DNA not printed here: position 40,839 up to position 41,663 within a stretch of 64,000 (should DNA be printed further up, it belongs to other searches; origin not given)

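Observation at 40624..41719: Duplicated GNAT promoter plus 5' coding segment with apparent promoter capture by an inserted gene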

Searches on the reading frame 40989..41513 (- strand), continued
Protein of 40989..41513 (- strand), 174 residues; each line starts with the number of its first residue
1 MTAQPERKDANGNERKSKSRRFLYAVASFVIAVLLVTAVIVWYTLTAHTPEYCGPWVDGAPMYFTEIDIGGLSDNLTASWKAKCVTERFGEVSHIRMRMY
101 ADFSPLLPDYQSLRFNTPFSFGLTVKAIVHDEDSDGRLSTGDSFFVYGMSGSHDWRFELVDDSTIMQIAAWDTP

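Call 48: fold_search(model_id=the predicted structure, library=pdb)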
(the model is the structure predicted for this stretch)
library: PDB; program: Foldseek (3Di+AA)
matches with E <= 10: 1274; with E <= 0.001: 2
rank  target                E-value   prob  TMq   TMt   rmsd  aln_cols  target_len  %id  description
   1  7txi                  7.9e-04  1.00  0.35  0.32  14.1       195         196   10  Cryo-EM of A. pernix flagellum (released 2022-06-01)
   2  9eq7_A                8.8e-04  1.00  0.40  0.39  13.9       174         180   10  Halobacterium salinarum archaellum filament (released 2024-07-17)
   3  6voa_D                1.2e-03  1.00  0.35  0.13  12.5       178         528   11  Cryo-EM structure of the BBSome-ARL6 complex (released 2020-06-24)
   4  4p94_A                2.5e-03  0.99  0.33  0.43   6.9       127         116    7  The crystal structure of the soluble domain of Sulfolobus acidocaldarius FlaF (residues 35-164) (released 2015-04-22)
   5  4p94_B                2.9e-03  0.99  0.33  0.40   5.9       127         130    8  The crystal structure of the soluble domain of Sulfolobus acidocaldarius FlaF (residues 35-164) (released 2015-04-22)
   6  6vbu_1                4.1e-03  0.99  0.28  0.11  13.9       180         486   12  Structure of the bovine BBSome complex (released 2020-01-29)
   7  4fqx_C                4.6e-03  0.99  0.33  0.31   9.3       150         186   13  Crystal structure of HLA-DM bound to HLA-DR1 (released 2013-01-09)
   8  4zbh                  5.4e-03  1.00  0.38  0.50   5.1       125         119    7  THE CRYSTAL STRUCTURE OF THE SOLUBLE DOMAIN OF SULFOLOBUS ACIDOCALDARIUS FLAF (released 2015-04-29)
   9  7sg1_F                5.4e-03  1.00  0.34  0.33  12.2       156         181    8  XPA5 TCR in complex with HLA-DQ2-alpha1 (released 2022-02-23)
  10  1hdm_A                5.7e-03  0.99  0.32  0.31   9.5       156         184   12  HISTOCOMPATIBILITY ANTIGEN HLA-DM (released 1999-09-10)
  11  6cql_B                6.0e-03  1.00  0.33  0.30   5.1       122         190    6  Crystal structure of F24 TCR -DR11-RQ13 peptide complex (released 2018-06-06)
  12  3qxd_A                7.9e-03  0.99  0.33  0.33  11.5       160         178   12  F54C HLA-DR1 bound with CLIP peptide (released 2011-11-16)
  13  4x5w_A                8.4e-03  0.99  0.35  0.34  10.9       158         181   12  HLA-DR1 with CLIP102-120(M107W) (released 2016-03-09)
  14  4cw1_A                8.4e-03  0.99  0.32  0.22  11.4       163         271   11  COMPLEX OF A B14 CHICKEN MHC CLASS I MOLECULE AND A 9MER CHICKEN PEPTIDE (released 2015-05-06)
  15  9gmj                  8.4e-03  0.96  0.31  0.11   8.6       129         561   13  The crystal structure of ManDH5 Selenomethionine derivative at 1.6 Angstroms resolution - a beta-D-Mannanase of GH5 fami (released 2025-09-10)
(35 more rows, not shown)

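Call 62: search_protein_families(library=padloc, proteins=[window:40989-41513:-], max_evalue=0.001)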
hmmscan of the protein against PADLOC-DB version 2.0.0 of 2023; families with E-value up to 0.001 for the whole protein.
window:40989-41513:- (174 aa): 0 families
